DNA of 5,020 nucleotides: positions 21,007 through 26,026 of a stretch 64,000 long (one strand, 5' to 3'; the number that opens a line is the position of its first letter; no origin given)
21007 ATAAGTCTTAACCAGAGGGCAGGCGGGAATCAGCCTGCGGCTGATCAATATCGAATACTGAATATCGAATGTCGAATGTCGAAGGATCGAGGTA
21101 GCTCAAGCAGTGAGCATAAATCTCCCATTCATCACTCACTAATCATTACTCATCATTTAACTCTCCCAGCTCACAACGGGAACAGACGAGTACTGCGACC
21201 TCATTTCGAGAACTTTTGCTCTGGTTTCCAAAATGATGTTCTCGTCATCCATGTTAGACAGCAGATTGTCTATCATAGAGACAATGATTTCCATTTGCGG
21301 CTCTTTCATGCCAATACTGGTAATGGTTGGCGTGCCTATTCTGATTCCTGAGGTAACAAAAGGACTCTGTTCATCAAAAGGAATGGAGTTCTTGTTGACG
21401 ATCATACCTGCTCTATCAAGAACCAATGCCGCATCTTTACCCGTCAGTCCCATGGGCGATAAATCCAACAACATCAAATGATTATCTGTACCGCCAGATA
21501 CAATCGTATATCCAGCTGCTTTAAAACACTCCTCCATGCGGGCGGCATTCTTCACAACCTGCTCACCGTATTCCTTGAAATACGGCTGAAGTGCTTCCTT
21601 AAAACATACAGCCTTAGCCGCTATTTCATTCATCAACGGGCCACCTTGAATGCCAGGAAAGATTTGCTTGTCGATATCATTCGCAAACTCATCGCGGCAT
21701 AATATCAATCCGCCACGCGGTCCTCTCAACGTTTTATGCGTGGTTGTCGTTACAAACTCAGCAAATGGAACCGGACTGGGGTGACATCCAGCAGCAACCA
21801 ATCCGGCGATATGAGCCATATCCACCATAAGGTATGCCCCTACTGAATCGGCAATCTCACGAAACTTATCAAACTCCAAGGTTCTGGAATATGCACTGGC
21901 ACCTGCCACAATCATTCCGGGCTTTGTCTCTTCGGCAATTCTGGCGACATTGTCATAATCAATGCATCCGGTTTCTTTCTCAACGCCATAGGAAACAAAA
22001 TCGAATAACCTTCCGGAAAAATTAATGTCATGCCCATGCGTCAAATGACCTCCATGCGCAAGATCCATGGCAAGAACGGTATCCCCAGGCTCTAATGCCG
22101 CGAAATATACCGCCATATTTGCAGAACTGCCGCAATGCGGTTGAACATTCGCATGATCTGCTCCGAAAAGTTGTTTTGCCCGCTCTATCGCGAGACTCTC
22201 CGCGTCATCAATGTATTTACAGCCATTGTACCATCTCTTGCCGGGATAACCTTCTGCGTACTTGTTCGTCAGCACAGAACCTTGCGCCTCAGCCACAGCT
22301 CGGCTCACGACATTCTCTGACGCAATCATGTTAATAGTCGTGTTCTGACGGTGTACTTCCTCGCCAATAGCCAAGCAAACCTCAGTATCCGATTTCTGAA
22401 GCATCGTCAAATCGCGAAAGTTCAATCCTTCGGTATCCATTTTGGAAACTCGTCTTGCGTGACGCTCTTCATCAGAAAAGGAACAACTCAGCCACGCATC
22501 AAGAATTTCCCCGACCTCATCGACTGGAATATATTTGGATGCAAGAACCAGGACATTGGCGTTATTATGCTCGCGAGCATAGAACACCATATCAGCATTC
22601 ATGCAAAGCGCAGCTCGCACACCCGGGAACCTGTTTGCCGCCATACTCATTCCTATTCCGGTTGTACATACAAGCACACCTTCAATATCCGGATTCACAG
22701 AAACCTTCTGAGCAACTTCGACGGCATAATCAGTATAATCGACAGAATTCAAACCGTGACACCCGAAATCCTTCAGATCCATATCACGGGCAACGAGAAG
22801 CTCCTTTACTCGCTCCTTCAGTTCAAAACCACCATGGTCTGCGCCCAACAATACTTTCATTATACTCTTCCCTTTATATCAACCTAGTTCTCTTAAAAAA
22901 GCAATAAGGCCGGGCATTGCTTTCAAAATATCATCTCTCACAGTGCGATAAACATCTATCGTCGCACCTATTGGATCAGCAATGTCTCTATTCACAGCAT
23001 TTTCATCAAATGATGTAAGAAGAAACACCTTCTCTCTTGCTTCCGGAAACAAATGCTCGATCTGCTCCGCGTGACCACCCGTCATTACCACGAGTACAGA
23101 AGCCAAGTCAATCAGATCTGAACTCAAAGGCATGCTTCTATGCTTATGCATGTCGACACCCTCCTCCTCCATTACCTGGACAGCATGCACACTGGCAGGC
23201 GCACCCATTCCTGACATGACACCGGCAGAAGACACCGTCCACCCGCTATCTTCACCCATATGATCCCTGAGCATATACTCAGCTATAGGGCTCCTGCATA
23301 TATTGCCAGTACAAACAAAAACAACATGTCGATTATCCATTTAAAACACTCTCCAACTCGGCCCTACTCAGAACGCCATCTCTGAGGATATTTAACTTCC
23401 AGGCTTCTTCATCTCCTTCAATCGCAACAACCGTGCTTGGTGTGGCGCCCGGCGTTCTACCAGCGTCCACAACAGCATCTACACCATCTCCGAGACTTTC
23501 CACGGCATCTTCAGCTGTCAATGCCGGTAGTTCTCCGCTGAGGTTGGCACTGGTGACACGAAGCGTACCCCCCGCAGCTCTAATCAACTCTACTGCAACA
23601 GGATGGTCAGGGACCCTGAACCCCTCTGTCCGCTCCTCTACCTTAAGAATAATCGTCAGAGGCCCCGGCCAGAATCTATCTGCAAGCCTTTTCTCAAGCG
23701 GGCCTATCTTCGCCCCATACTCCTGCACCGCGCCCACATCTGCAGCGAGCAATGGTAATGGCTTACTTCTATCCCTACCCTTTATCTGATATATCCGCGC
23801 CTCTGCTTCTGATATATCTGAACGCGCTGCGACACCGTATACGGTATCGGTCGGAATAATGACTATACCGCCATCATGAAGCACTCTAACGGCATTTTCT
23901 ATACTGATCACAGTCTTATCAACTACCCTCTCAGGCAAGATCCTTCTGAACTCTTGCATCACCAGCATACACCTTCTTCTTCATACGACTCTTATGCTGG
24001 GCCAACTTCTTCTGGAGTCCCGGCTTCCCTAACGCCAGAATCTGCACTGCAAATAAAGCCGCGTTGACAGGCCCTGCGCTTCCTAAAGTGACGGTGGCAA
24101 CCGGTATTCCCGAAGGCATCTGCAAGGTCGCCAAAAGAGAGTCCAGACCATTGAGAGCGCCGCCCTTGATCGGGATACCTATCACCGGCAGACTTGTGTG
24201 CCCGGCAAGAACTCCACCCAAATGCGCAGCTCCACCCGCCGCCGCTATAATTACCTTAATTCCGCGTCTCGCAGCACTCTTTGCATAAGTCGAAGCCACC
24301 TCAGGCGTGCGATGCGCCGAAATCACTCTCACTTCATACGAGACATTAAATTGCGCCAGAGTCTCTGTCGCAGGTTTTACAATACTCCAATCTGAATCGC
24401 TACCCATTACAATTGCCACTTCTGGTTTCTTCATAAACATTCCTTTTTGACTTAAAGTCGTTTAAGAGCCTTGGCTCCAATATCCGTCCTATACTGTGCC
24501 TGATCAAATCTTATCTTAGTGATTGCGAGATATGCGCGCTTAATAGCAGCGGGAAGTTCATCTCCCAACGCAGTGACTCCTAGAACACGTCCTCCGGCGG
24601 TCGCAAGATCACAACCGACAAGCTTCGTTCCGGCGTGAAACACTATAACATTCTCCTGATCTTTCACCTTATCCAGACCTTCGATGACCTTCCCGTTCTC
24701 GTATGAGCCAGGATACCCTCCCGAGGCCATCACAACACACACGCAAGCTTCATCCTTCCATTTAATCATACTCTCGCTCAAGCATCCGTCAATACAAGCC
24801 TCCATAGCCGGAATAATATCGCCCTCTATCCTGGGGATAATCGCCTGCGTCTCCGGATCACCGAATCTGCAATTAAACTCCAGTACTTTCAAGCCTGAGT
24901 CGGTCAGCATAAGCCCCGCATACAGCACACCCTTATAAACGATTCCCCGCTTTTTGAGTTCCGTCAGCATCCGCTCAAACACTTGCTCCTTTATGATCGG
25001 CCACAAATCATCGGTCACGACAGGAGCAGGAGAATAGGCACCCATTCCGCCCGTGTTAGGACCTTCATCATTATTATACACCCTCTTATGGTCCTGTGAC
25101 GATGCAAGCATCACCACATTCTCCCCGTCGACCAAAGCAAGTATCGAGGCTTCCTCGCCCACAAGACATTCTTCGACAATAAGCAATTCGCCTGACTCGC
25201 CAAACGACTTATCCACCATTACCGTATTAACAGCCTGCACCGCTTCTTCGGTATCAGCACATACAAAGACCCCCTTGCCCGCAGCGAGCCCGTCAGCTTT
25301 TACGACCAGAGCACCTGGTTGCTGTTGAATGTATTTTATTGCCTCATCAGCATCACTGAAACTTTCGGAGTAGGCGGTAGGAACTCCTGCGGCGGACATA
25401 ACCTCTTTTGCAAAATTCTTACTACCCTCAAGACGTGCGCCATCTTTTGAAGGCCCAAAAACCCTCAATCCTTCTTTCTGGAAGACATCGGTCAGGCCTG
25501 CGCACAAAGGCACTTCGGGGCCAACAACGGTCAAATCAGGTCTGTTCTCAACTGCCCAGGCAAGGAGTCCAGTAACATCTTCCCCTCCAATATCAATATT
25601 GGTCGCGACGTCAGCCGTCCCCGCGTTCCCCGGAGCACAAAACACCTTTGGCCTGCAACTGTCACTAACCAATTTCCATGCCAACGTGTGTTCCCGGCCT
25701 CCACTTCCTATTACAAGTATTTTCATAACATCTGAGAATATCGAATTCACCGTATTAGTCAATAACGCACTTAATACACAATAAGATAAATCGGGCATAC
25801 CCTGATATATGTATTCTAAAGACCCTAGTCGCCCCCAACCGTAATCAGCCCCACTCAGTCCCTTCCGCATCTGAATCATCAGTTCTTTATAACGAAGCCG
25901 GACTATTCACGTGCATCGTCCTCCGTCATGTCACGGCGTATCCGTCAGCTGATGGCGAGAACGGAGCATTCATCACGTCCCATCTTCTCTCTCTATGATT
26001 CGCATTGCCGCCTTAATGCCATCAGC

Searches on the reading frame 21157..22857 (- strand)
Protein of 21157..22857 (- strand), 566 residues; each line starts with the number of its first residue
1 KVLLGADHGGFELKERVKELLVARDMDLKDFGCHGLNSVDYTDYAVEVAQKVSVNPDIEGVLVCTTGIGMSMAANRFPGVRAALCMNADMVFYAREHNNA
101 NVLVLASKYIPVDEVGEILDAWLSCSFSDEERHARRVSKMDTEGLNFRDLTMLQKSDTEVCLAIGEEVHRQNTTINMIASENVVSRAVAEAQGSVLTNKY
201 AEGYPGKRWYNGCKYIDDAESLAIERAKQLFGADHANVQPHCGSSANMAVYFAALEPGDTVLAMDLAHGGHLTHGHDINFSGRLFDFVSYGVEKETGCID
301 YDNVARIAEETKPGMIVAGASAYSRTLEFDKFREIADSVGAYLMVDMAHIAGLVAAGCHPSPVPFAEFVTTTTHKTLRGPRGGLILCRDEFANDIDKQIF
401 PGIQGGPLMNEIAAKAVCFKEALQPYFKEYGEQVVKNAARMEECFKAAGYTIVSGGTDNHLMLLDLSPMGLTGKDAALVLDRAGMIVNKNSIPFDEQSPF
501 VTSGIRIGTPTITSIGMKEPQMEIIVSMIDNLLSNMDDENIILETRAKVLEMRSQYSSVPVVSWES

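Call 33: search_protein_families(library=pfam, proteins=[window:21157-22857:-], max_evalue=0.00001)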
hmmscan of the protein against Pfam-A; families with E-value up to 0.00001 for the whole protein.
window:21157-22857:- (566 aa): 3 families
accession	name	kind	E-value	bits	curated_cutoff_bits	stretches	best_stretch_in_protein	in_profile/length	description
PF00464.25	SHMT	-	1.5e-161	537.9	27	1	153-529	1-399/399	Serine hydroxymethyltransferase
PF02502.23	LacAB_rpiB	-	8.8e-45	152.5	24.7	1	2-140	1-138/138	Ribose/Galactose Isomerase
PF00155.27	Aminotran_1_2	-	4.2e-07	29.9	19.7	1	228-489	52-332/361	Aminotransferase class I and II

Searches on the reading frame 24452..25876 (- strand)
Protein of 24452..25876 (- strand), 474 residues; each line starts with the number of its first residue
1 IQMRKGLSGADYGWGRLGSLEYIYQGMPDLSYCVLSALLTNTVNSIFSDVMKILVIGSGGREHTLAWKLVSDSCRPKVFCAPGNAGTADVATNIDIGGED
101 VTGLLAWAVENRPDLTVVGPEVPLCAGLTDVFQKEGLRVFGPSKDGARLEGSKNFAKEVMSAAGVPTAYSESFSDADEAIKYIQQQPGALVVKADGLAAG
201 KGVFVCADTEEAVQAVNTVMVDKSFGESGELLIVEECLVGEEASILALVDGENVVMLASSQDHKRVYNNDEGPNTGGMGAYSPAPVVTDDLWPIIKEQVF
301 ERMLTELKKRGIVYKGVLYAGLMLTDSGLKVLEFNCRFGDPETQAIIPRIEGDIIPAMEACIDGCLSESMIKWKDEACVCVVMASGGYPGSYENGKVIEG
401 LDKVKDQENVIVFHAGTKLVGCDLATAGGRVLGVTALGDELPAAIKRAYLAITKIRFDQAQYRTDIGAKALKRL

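Call 33: search_protein_families(library=pfam, proteins=[window:24452-25876:-], max_evalue=0.00001)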
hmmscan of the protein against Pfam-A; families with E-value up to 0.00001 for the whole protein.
window:24452-25876:- (474 aa): 3 families
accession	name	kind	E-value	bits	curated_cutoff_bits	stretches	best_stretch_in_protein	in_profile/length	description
PF01071.24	GARS_A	-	1e-77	260.8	27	1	151-343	1-194/194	Phosphoribosylglycinamide synthetase, ATP-grasp (A) domain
PF02844.21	GARS_N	-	1.9e-35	122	29.5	1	51-150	1-100/100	Phosphoribosylglycinamide synthetase, N domain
PF02843.22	GARS_C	-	1.6e-32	112.1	34.8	1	378-469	1-92/92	Phosphoribosylglycinamide synthetase, C domain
